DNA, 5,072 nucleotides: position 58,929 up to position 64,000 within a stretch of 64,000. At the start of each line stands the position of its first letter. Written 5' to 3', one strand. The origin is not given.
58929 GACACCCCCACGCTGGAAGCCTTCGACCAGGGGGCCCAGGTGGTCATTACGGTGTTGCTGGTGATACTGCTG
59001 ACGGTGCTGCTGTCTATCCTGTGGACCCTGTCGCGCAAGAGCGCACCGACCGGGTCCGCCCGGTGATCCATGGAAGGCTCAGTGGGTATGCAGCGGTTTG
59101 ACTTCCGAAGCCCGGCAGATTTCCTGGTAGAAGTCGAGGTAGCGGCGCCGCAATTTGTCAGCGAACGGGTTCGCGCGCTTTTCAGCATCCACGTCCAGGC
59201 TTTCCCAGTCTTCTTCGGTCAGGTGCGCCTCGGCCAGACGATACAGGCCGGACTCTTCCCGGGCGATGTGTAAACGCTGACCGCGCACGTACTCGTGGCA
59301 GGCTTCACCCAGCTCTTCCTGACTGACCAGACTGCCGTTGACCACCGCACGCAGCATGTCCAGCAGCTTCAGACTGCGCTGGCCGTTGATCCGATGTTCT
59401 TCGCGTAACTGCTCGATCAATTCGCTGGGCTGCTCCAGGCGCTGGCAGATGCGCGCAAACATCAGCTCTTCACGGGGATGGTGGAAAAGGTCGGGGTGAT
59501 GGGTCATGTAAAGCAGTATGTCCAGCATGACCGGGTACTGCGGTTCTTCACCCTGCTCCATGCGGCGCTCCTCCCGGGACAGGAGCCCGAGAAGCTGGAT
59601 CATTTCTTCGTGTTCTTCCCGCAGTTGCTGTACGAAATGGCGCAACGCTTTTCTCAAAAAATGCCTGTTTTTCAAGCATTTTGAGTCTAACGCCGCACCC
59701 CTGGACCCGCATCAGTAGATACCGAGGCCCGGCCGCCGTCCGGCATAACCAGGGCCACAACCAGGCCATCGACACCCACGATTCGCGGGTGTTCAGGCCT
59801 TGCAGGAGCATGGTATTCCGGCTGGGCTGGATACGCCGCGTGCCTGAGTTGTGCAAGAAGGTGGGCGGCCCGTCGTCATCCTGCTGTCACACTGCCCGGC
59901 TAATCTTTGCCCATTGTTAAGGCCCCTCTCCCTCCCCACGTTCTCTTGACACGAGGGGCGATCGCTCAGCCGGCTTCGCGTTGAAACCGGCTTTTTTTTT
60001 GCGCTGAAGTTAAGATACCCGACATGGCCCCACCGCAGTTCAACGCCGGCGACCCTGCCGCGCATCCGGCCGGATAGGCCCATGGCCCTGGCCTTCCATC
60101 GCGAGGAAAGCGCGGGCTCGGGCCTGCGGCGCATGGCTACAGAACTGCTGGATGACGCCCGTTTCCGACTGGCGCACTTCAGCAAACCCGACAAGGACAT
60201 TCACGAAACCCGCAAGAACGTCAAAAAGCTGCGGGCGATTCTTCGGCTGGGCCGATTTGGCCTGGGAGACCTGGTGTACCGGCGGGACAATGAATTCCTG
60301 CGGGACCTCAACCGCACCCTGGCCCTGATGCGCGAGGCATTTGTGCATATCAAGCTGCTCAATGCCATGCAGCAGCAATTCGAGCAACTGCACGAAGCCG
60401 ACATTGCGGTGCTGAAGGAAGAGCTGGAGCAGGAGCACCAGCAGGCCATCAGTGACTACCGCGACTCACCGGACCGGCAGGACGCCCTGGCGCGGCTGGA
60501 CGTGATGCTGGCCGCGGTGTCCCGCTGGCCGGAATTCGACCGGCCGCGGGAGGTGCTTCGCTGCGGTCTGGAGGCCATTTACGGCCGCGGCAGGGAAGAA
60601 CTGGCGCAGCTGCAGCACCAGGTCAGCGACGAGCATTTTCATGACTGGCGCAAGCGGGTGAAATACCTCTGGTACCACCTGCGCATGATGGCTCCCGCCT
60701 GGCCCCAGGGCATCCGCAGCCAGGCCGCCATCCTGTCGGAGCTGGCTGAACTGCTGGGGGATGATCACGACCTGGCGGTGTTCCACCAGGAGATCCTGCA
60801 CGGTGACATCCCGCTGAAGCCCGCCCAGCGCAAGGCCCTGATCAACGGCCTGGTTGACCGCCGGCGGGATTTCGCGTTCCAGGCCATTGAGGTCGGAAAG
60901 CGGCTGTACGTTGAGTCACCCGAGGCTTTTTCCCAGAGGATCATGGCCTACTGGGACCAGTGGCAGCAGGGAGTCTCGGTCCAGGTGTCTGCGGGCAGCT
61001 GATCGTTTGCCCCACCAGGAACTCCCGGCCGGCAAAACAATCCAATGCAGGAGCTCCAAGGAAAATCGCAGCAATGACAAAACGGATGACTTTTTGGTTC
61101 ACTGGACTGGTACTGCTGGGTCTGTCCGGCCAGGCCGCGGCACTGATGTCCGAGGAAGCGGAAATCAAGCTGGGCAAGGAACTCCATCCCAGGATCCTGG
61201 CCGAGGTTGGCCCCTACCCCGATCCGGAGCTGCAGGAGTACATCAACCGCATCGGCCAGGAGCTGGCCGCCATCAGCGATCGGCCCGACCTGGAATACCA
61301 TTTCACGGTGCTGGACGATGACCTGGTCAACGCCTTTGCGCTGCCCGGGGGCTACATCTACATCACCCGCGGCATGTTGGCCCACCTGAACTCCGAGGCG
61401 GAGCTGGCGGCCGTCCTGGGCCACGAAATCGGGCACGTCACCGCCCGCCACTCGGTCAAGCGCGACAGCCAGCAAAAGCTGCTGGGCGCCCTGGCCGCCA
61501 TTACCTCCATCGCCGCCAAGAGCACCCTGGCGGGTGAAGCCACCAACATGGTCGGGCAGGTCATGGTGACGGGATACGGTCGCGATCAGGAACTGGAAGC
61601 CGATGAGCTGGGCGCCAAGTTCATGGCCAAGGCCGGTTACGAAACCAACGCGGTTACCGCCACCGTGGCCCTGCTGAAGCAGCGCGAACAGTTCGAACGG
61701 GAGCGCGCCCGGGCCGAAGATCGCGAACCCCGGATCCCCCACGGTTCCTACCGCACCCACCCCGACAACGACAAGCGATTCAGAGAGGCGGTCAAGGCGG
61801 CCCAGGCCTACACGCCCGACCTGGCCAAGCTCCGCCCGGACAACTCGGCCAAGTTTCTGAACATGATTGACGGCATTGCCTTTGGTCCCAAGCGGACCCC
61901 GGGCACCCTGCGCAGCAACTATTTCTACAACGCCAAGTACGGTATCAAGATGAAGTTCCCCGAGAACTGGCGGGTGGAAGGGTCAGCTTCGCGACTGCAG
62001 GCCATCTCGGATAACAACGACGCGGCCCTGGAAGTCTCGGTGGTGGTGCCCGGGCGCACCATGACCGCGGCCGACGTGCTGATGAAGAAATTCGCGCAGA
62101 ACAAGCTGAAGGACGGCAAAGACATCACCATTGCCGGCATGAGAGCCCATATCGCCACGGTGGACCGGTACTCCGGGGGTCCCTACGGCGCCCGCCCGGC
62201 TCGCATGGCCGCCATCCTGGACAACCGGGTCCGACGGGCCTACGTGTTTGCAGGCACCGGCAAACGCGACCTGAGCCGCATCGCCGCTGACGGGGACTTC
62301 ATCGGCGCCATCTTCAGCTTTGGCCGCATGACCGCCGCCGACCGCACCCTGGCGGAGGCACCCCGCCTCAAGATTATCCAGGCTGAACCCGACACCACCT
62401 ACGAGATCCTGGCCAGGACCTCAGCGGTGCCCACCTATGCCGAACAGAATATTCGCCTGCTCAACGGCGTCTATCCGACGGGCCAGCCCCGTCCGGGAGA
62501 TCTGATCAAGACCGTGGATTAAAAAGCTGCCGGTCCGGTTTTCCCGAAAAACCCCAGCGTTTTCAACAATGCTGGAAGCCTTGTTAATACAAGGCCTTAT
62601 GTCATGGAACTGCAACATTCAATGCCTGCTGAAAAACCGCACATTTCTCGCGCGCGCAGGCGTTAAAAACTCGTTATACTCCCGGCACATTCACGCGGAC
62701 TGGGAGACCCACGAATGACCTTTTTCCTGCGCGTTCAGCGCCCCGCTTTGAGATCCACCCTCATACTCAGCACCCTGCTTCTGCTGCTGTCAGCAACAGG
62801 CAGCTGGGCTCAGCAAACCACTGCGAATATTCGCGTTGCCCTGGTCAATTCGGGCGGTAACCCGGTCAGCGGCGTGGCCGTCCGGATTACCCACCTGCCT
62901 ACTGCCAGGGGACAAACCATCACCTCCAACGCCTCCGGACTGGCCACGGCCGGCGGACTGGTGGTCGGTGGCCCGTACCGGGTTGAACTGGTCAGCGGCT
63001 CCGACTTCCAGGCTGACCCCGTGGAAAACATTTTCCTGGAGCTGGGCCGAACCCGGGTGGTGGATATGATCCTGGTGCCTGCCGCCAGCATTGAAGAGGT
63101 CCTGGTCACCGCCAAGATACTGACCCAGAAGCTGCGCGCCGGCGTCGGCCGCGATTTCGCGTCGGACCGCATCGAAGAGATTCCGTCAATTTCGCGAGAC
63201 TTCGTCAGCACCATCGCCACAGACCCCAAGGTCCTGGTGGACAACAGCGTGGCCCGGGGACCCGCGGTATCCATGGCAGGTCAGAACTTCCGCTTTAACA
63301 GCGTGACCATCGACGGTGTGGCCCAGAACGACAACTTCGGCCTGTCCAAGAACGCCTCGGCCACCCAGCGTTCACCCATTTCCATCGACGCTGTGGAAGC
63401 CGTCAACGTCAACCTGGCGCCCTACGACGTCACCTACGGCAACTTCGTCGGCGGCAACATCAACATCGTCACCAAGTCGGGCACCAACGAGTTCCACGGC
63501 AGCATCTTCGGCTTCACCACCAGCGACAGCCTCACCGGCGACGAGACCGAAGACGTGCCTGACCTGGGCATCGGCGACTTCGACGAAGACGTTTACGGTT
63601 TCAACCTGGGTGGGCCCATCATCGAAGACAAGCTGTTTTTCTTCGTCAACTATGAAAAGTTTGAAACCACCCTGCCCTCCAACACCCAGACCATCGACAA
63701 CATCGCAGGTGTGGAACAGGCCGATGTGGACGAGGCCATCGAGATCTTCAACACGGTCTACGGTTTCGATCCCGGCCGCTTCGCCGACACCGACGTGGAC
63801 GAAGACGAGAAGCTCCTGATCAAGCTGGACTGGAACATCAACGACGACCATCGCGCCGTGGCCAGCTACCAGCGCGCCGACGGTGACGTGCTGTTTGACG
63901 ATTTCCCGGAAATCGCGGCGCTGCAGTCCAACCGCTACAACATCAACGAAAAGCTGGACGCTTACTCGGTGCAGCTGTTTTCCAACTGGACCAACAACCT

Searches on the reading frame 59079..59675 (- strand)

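Call 44: search_protein_families(library=pfam, proteins=[window:59079-59675:-], max_evalue=0.001)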
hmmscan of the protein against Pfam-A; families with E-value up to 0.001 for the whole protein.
window:59079-59675:- (198 aa): 1 family
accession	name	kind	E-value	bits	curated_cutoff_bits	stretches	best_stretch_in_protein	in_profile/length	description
PF01814.28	Hemerythrin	-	7.9e-10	39.7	25.3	1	14-148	2-127/127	Hemerythrin HHE cation binding domain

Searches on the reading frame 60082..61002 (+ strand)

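Call 44: search_protein_families(library=pfam, proteins=[window:60082-61002:+], max_evalue=0.001)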
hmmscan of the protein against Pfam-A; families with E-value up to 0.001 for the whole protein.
window:60082-61002:+ (306 aa): 1 family
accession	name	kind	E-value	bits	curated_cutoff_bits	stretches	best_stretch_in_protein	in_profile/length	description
PF05235.19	CHAD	-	8.5e-26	91.8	25.6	1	37-237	23-226/228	CHAD domain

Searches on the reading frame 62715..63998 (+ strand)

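Call 44: search_protein_families(library=pfam, proteins=[window:62715-63998:+], max_evalue=0.001)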
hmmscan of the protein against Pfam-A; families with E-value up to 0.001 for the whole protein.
window:62715-63998:+ (428 aa): 3 families
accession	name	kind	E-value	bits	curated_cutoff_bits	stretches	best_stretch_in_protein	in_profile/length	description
PF25183.1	OMP_b-brl_4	-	1e-19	71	30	1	252-325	1-74/838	Outer membrane beta barrel domain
PF13620.12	CarboxypepD_reg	-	1.2e-07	32.4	32.3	1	39-120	2-81/82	Carboxypeptidase regulatory-like domain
PF07715.20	Plug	-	8.5e-06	26.7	23.9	1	162-245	24-104/107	TonB-dependent Receptor Plug Domain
